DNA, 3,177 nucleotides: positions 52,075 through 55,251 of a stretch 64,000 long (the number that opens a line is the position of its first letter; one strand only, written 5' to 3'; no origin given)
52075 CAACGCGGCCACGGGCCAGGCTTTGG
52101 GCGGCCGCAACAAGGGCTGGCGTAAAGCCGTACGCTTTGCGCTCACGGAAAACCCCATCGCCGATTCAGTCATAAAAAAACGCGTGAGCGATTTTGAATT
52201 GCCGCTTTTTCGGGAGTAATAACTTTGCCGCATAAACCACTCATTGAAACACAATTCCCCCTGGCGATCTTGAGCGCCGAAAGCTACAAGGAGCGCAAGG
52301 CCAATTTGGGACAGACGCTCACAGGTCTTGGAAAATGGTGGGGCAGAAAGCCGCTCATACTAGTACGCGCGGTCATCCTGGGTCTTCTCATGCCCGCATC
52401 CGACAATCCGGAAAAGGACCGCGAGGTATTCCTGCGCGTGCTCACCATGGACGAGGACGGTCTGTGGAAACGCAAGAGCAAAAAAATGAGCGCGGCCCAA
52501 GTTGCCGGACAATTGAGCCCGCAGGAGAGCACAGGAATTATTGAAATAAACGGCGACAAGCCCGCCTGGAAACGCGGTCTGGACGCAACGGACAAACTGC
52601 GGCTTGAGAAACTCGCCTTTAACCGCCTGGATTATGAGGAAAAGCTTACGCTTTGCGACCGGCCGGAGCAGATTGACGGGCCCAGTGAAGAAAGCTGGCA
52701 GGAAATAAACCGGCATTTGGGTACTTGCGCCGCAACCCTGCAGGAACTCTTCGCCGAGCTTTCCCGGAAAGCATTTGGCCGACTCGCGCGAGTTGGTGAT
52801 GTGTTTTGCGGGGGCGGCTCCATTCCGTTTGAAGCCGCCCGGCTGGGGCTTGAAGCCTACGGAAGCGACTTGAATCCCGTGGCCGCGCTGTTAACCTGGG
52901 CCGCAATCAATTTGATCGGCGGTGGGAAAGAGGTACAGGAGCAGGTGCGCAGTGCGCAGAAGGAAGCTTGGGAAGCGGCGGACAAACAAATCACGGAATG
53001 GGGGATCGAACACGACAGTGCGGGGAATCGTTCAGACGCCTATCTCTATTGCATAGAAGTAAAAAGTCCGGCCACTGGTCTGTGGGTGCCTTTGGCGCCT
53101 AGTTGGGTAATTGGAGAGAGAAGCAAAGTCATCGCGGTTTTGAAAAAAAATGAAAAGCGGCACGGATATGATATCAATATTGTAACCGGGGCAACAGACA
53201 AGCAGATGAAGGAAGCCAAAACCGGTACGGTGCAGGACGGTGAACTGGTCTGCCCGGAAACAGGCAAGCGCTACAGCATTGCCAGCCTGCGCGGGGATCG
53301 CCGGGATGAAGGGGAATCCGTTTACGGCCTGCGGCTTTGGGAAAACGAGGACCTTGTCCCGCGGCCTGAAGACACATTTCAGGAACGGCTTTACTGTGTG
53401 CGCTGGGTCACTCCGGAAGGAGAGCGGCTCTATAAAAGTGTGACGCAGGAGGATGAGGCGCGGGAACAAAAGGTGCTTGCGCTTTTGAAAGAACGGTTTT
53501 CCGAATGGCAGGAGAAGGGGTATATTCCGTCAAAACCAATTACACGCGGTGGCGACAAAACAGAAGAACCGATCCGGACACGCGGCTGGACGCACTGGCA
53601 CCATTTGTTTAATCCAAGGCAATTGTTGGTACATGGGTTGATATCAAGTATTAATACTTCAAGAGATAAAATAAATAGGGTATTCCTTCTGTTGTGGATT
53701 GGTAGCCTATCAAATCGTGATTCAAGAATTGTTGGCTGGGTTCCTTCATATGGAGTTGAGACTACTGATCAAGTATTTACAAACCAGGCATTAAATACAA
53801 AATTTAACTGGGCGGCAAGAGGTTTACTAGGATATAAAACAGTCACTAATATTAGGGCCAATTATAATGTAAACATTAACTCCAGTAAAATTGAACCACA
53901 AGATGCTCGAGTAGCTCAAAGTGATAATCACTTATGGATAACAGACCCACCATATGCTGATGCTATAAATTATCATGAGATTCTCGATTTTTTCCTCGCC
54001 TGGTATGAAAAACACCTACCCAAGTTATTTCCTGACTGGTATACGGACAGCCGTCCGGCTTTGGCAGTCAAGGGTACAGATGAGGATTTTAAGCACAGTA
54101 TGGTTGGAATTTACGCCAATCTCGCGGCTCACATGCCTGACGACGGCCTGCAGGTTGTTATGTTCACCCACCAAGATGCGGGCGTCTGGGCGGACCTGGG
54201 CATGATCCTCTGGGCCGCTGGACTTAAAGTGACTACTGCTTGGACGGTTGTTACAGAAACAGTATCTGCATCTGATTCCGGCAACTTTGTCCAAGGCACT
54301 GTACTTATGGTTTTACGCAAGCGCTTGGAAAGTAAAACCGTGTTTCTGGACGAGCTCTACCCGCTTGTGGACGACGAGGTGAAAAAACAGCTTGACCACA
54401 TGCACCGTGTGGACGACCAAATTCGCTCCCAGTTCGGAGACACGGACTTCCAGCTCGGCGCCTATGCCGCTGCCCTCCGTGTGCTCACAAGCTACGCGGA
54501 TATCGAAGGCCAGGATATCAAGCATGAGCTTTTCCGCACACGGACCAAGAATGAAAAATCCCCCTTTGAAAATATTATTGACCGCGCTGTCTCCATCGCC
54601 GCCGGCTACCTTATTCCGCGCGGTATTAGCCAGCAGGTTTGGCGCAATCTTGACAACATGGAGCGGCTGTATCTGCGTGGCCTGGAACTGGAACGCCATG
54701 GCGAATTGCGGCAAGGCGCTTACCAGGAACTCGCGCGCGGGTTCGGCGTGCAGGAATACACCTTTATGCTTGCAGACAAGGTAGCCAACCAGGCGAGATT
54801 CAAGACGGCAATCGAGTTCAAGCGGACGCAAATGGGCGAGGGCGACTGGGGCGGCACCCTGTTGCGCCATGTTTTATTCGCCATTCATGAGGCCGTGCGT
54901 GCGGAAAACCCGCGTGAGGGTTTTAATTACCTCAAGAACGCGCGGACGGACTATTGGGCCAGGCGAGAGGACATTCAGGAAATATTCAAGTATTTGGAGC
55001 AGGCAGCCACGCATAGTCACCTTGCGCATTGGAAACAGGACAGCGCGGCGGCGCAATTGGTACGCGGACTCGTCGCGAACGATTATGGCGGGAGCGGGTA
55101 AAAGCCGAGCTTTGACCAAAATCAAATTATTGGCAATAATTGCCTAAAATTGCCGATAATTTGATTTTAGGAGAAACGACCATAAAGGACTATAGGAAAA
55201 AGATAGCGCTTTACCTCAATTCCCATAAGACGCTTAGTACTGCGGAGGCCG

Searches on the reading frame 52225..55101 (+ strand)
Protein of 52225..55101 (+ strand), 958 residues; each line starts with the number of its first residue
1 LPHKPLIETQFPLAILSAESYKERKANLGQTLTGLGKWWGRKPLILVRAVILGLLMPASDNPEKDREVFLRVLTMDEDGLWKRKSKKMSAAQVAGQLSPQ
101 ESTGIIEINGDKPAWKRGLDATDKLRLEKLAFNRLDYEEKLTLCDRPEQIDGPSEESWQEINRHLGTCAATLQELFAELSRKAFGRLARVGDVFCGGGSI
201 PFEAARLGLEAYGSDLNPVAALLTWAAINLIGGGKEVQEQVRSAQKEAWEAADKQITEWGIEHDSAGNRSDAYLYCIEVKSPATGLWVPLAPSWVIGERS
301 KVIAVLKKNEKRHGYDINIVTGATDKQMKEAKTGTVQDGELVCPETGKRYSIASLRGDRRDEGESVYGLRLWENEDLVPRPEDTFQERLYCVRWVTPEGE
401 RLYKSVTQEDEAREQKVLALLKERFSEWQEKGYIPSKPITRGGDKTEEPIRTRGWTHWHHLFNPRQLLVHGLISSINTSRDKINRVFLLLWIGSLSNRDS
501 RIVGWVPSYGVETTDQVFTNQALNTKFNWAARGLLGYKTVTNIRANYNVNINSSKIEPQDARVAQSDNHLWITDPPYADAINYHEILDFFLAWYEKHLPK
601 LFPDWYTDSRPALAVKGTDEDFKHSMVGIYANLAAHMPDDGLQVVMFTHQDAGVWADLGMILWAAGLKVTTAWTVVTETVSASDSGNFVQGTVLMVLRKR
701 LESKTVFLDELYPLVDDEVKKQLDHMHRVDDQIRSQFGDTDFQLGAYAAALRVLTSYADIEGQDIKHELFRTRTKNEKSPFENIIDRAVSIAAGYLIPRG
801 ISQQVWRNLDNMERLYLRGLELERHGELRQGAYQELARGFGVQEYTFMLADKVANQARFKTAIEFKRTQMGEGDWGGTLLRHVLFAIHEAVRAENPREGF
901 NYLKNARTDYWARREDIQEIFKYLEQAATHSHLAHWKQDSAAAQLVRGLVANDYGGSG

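Call 3: search_protein_families(library=pfam, proteins=[window:52225-55101:+], max_evalue=0.01)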
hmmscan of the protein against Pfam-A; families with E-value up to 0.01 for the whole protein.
window:52225-55101:+ (958 aa): 1 family
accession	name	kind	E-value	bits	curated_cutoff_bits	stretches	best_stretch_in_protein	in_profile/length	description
PF06634.17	DUF1156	-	8.5e-22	77.5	24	1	10-70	1-71/73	Protein of unknown function (DUF1156)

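Call 4: search_protein_families(library=padloc, proteins=[window:52225-55101:+], max_evalue=0.01)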
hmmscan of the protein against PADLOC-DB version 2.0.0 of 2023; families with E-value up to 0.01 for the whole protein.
window:52225-55101:+ (958 aa): 13 families
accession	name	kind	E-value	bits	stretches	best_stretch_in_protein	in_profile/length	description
PDLC02189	DUF1156_MTase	-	6.6e-286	949.3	1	6-944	14-933/944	-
PDLC03314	MTase_II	-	9.3e-206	683.9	2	135-894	111-880/944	Type II methyltransferase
PDLC00660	HmaB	-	9.8e-31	104.4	3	186-245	138-200/967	DNA-adenine methylase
PDLC00661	HmaB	-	1.2e-29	100.8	3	156-231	114-182/973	DNA-adenine methylase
PDLC03352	MTase_II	-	1.8e-18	63.8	2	621-762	660-799/1023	Type II methyltransferase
PDLC03233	MTase_II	-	1.3e-09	35.2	1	172-228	108-163/731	Type II methyltransferase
PDLC02541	PglX|PglXI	-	1e-06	25.1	1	425-671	348-592/919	PglXI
PDLC03367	MTase_II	-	0.00014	18.3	0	191-228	46-83/633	Type II methyltransferase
PDLC03322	MTase_II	-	0.00075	16.5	1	189-226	67-104/446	Type II methyltransferase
PDLC03325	MTase_II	-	0.00086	16.1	1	178-231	79-136/426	Type II methyltransferase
PDLC03224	MTase_II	-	0.0014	15.6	0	172-224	82-131/481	Type II methyltransferase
PDLC03364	MTase_II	-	0.0048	13.9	0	190-231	62-103/380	Type II methyltransferase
PDLC03239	MTase_II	-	0.0052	13.5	0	190-224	96-130/442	Type II methyltransferase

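Call 5: search_protein_families(library=ncbifam, proteins=[window:52225-55101:+], max_evalue=0.01)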
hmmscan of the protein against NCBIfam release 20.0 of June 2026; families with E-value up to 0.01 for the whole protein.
window:52225-55101:+ (958 aa): 1 family
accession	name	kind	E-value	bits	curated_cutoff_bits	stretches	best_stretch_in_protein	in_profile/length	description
NF042963.1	DUF1156_antiphage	equivalog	0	1333.9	1000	1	7-952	1-960/960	anti-phage-associated DUF1156 domain-containing protein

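Call 26: search_dna_similar(query=window:52225-55101:+, collection=plasmids, mode=protein, max_rows=40, max_evalue=1e-20)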
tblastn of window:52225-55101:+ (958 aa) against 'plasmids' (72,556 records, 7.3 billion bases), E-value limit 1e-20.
Records with a match: 38; places in all: 39; records where one place covers at least 80% of the query: 24.
Best place of each record, by identity: <60% 38.
By first word of the organism name: Acinetobacter 7; Aminobacter 3; Nostoc 3; Deinococcus 2; Picosynechococcus 2; Planktothrix 2; Desulfosarcina 1; Thermomicrobium 1; Methylocystis 1; Lichenicola 1; and 15 more.
By predicted mobility (MOB-suite, as given by PLSDB): non-mobilizable 25; conjugative 10; mobilizable 3.
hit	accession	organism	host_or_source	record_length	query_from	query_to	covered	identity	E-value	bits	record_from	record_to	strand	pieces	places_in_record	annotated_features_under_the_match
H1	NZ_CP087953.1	Desulfosarcina sp. BuS5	-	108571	1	956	100%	56.3%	0e+0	1061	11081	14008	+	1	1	anti-phage-associated DUF1156 domain-containing protein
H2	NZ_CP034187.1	Deinococcus psychrotolerans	whole organism,R2A medium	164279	6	953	99%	51.6%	0e+0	873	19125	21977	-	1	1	anti-phage-associated DUF1156 domain-containing protein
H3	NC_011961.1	Thermomicrobium roseum DSM 5159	-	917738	6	953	99%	48.9%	0e+0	840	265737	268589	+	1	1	anti-phage-associated DUF1156 domain-containing protein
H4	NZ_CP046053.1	Methylocystis heyeri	cell culture,Sphagnum peat bog lake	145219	6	956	99%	39.9%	0e+0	650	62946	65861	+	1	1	anti-phage-associated DUF1156 domain-containing protein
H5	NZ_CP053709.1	Lichenicola cladoniae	Cladonia borealis,cell culture,lichen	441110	6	953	99%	39.5%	0e+0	650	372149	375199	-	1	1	anti-phage-associated DUF1156 domain-containing protein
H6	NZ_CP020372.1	Candidatus Thiodictyon syntrophicum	meromictic lake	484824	6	933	97%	40.2%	0e+0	652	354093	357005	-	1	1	anti-phage-associated DUF1156 domain-containing protein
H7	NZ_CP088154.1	Mesorhizobium mediterraneum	Cicer arietinum L.,cell culture,radical ...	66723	6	924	96%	39.8%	0e+0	641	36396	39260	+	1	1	anti-phage-associated DUF1156 domain-containing protein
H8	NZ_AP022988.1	Bacillus cereus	-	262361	4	926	96%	39.5%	0e+0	611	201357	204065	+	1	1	anti-phage-associated DUF1156 domain-containing protein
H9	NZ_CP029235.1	Sinorhizobium fredii CCBAU 45436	Glycine max,cell culture,plant root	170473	1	924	96%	39.4%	0e+0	602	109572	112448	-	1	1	anti-phage-associated DUF1156 domain-containing protein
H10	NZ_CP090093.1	Rhizobium leguminosarum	Galega,Cell culture,Plant nodule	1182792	6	924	96%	39.5%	0e+0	662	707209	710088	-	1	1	record has no annotation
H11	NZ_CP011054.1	Halomonas sp. KO116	Nile Delta Mediterranean Sea surface ...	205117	6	938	97%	38.8%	0e+0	648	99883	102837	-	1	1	anti-phage-associated DUF1156 domain-containing protein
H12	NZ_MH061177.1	Pseudomonas fluorescens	-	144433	6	925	96%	38.9%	0e+0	637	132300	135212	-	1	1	anti-phage-associated DUF1156 domain-containing protein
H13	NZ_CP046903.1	Stutzerimonas stutzeri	cell culture,particulate matter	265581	6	925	96%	38.7%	0e+0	625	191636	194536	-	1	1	anti-phage-associated DUF1156 domain-containing protein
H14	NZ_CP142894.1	Acinetobacter baumannii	Homo sapiens,Cell culture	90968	4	926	96%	37.8%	5e-176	575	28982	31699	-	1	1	anti-phage-associated DUF1156 domain-containing protein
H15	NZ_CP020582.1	Acinetobacter baumannii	Homo sapiens,sputum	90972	4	926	96%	37.8%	5e-176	575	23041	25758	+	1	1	anti-phage-associated DUF1156 domain-containing protein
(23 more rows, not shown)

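Call 27: get_annotated_region(hit=H1, flank=8000)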
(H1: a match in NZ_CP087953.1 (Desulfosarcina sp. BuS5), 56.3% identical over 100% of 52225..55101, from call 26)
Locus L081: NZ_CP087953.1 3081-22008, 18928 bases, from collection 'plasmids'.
description: Desulfosarcina sp. BuS5 plasmid unnamed1, complete sequence
organism: Desulfosarcina sp. BuS5 (NCBI taxid 933262)
taxonomy: Bacteria; Thermodesulfobacteriota; Desulfobacteria; Desulfobacterales; Desulfosarcinaceae; Desulfosarcina; Desulfosarcina sp. BuS5
host: -; source: -; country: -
typing (MOB-suite, as given by PLSDB): non-mobilizable
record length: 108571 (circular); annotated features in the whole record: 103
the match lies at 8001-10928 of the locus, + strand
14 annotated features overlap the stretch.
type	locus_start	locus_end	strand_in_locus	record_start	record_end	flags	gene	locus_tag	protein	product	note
CDS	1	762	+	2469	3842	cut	ltrA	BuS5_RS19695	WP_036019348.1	group II intron reverse transcriptase/maturase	GO:0000373 - Group II intron splicing [Evidence IEA]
CDS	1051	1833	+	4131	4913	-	-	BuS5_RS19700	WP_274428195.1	nucleotide-binding protein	-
CDS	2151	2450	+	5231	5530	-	-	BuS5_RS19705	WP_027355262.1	hypothetical protein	-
CDS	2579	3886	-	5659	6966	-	-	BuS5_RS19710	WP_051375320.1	IS4 family transposase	-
CDS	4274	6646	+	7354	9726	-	-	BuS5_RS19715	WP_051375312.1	DUF499 domain-containing protein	-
CDS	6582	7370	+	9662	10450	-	-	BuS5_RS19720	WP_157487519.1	FN3 associated domain-containing protein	-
CDS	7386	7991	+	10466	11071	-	-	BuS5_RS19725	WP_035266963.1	DUF3780 domain-containing protein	-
CDS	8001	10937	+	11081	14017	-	-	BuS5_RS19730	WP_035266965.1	anti-phage-associated DUF1156 domain-containing protein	GO:0051607 - defense response to virus [Evidence IEA]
CDS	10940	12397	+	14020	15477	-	-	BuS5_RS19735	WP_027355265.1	ATP-binding protein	-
CDS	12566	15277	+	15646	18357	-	-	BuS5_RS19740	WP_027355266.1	phospholipase D-like domain-containing anti-phage protein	GO:0051607 - defense response to virus [Evidence IEA]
CDS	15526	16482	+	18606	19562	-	-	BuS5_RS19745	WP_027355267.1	toll/interleukin-1 receptor domain-containing protein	GO:0007165 - signal transduction [Evidence IEA]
CDS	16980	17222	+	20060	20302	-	-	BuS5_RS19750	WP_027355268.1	HU family DNA-binding protein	GO:0030261 - chromosome condensation [Evidence IEA]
CDS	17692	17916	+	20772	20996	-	-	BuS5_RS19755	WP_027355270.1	hypothetical protein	-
CDS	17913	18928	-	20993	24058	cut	-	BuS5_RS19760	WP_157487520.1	conjugal transfer protein TraG N-terminal domain-containing protein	-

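Call 28: get_annotated_region(hit=H2, flank=8000)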
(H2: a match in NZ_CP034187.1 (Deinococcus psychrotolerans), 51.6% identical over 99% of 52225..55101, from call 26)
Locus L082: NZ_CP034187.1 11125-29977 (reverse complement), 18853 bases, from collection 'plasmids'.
description: Deinococcus psychrotolerans strain S14-83 plasmid unnamed3, complete sequence
organism: Deinococcus psychrotolerans (NCBI taxid 2489213)
taxonomy: Bacteria; Deinococcota; Deinococci; Deinococcales; Deinococcaceae; Deinococcus; Deinococcus psychrotolerans
host: -; source: whole organism,R2A medium; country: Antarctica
typing (MOB-suite, as given by PLSDB): non-mobilizable
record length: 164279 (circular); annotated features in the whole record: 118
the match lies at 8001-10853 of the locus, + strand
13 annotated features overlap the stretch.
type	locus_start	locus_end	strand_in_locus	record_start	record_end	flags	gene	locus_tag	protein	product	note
CDS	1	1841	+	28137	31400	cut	-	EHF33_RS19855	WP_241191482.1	UvrD-helicase domain-containing protein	-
CDS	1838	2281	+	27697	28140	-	-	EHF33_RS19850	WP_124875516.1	hypothetical protein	-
CDS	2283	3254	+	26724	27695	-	-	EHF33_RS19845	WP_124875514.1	WYL domain-containing protein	-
CDS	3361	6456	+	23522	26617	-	-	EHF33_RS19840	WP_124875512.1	DUF499 domain-containing protein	-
CDS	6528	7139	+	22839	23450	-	-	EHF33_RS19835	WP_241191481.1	DUF3780 domain-containing protein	-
CDS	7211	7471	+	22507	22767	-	-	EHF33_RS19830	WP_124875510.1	type II toxin-antitoxin system prevent-host-death family antitoxin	GO:0008219 - cell death [Evidence IEA]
CDS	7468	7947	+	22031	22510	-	-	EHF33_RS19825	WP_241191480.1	type II toxin-antitoxin system VapC family toxin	-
CDS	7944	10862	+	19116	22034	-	-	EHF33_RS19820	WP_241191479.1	anti-phage-associated DUF1156 domain-containing protein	GO:0051607 - defense response to virus [Evidence IEA]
CDS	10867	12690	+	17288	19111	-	-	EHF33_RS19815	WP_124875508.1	hypothetical protein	-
CDS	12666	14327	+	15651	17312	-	-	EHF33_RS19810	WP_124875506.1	hypothetical protein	-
CDS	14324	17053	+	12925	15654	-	-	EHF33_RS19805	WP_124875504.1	phospholipase D-like domain-containing anti-phage protein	GO:0051607 - defense response to virus [Evidence IEA]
CDS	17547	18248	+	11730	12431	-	-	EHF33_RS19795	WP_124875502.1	hypothetical protein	-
CDS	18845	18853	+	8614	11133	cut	-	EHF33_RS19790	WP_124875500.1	ATP-dependent helicase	-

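Call 29: get_annotated_region(hit=H3, flank=8000)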
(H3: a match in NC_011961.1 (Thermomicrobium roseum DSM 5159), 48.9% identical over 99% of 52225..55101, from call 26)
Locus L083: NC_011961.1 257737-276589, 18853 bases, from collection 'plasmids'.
description: Thermomicrobium roseum DSM 5159 plasmid unnamed, complete sequence
organism: Thermomicrobium roseum DSM 5159 (NCBI taxid 309801)
taxonomy: Bacteria; Thermomicrobiota; Thermomicrobia; Thermomicrobiales; Thermomicrobiaceae; Thermomicrobium; Thermomicrobium roseum; Thermomicrobium roseum DSM 5159
host: -; source: -; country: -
typing (MOB-suite, as given by PLSDB): non-mobilizable
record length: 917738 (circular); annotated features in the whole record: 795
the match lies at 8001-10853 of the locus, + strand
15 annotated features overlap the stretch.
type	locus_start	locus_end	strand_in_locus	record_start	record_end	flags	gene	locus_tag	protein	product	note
CDS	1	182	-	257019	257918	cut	-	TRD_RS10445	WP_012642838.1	KaiC domain-containing protein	-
CDS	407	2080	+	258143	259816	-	-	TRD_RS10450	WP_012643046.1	FAD-dependent thymidylate synthase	-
CDS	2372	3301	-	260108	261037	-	-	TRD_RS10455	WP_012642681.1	hypothetical protein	-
CDS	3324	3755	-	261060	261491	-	-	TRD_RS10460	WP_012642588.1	hypothetical protein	-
CDS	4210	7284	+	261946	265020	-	-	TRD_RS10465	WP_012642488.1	DUF499 domain-containing protein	-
CDS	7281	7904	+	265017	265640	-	-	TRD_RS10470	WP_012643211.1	DUF3780 domain-containing protein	-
CDS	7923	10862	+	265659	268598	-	-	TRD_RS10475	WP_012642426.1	anti-phage-associated DUF1156 domain-containing protein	GO:0051607 - defense response to virus [Evidence IEA]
CDS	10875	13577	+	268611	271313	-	-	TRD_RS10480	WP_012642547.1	phospholipase D-like domain-containing anti-phage protein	GO:0051607 - defense response to virus [Evidence IEA]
CDS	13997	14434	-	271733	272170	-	-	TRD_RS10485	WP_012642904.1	hypothetical protein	-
CDS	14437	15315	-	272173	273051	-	-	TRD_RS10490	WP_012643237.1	hypothetical protein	-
CDS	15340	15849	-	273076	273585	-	-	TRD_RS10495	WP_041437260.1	hypothetical protein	-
CDS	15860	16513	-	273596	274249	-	-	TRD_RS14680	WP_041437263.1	hypothetical protein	-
CDS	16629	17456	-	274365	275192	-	-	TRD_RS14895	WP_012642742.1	hypothetical protein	-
CDS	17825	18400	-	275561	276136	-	-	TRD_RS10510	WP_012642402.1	Uma2 family endonuclease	-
CDS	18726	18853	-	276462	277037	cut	-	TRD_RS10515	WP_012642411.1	Uma2 family endonuclease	-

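Call 30: get_annotated_region(hit=H4, flank=8000)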
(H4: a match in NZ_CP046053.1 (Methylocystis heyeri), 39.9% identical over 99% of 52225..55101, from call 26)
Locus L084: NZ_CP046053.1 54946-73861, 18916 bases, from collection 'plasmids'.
description: Methylocystis heyeri strain H2 plasmid unnamed1, complete sequence
organism: Methylocystis heyeri (NCBI taxid 391905)
taxonomy: Bacteria; Pseudomonadota; Alphaproteobacteria; Hyphomicrobiales; Methylocystaceae; Methylocystis; Methylocystis heyeri
host: -; source: cell culture,Sphagnum peat bog lake; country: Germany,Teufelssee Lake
typing (MOB-suite, as given by PLSDB): non-mobilizable
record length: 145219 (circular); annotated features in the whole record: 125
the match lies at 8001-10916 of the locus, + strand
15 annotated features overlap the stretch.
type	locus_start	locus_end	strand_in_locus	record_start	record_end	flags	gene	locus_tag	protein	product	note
CDS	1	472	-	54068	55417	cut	-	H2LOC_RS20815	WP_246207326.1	ATP-binding protein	-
CDS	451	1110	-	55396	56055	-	-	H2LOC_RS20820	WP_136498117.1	response regulator transcription factor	GO:0000160 - phosphorelay signal transduction system [Evidence IEA]; GO:0006355 - regulation of DNA-templated ...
CDS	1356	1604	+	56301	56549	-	-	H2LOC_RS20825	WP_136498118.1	type II toxin-antitoxin system prevent-host-death family antitoxin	GO:0008219 - cell death [Evidence IEA]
CDS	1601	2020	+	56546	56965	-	-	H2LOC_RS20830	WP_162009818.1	type II toxin-antitoxin system VapC family toxin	-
CDS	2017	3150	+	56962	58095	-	-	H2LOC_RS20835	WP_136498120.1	tyrosine-type recombinase/integrase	GO:0015074 - DNA integration [Evidence IEA]; GO:0006310 - DNA recombination [Evidence IEA]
CDS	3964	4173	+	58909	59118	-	-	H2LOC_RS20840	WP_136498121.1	hypothetical protein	-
CDS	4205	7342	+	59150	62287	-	-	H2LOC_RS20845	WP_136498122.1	anti-phage-associated DUF499 domain-containing protein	GO:0051607 - defense response to virus [Evidence IEA]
CDS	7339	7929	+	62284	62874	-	-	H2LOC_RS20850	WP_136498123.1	anti-phage-associated DUF3780 domain-containing protein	GO:0051607 - defense response to virus [Evidence IEA]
CDS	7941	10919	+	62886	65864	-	-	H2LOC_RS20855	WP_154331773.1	anti-phage-associated DUF1156 domain-containing protein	GO:0051607 - defense response to virus [Evidence IEA]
CDS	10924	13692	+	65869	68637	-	-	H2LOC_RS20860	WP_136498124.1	phospholipase D-like domain-containing anti-phage protein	GO:0051607 - defense response to virus [Evidence IEA]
CDS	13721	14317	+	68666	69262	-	-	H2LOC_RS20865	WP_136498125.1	DUF262 domain-containing protein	-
CDS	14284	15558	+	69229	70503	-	-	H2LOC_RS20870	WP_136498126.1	DUF262 domain-containing protein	-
CDS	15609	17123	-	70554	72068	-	-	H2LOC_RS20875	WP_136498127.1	hypothetical protein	-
CDS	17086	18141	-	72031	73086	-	-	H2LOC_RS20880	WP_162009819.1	nucleoid-associated protein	-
CDS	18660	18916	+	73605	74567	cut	-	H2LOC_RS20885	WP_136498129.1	zincin-like metallopeptidase domain-containing protein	-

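Call 31: get_annotated_region(hit=H5, flank=8000)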
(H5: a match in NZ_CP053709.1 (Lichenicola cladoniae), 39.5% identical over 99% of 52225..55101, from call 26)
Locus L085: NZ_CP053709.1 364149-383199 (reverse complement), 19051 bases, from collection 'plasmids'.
description: Lichenicola cladoniae strain PAMC 26569 plasmid unnamed1, complete sequence
organism: Lichenicola cladoniae (NCBI taxid 1484109)
taxonomy: Bacteria; Pseudomonadota; Alphaproteobacteria; Rhodospirillales; Acetobacteraceae; Lichenicola; Lichenicola cladoniae
host: -; source: Cladonia borealis,cell culture,lichen; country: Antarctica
typing (MOB-suite, as given by PLSDB): non-mobilizable
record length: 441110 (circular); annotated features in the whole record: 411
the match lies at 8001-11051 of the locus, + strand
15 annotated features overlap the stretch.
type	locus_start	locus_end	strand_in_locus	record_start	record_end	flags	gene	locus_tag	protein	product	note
CDS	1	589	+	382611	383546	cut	-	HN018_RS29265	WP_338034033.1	hypothetical protein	-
CDS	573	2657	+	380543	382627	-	-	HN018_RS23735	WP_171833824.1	UvrD-helicase domain-containing protein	-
CDS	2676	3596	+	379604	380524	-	-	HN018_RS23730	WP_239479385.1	DNA/RNA non-specific endonuclease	-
CDS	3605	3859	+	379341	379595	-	-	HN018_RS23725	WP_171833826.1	hypothetical protein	-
CDS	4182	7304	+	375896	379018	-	-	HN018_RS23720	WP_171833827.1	DUF499 domain-containing protein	-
CDS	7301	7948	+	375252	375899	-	-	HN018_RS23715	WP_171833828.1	DUF3780 domain-containing protein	-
CDS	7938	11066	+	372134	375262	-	-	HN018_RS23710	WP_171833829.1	anti-phage-associated DUF1156 domain-containing protein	GO:0051607 - defense response to virus [Evidence IEA]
CDS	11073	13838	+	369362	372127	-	-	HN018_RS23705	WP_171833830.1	phospholipase D-like domain-containing anti-phage protein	GO:0051607 - defense response to virus [Evidence IEA]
CDS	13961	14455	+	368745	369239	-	-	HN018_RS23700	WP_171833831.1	recombinase family protein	GO:0006310 - DNA recombination [Evidence IEA]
CDS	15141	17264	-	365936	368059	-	-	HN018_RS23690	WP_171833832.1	DUF262 domain-containing protein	-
CDS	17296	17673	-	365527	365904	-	-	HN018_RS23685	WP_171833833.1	hypothetical protein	-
CDS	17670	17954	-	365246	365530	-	-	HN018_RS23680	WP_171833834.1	DUF6516 family protein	-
CDS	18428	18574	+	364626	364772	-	-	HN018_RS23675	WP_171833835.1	hypothetical protein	-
CDS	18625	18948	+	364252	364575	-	-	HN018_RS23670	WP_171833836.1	hypothetical protein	-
CDS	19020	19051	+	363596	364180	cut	-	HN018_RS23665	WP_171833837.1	hypothetical protein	-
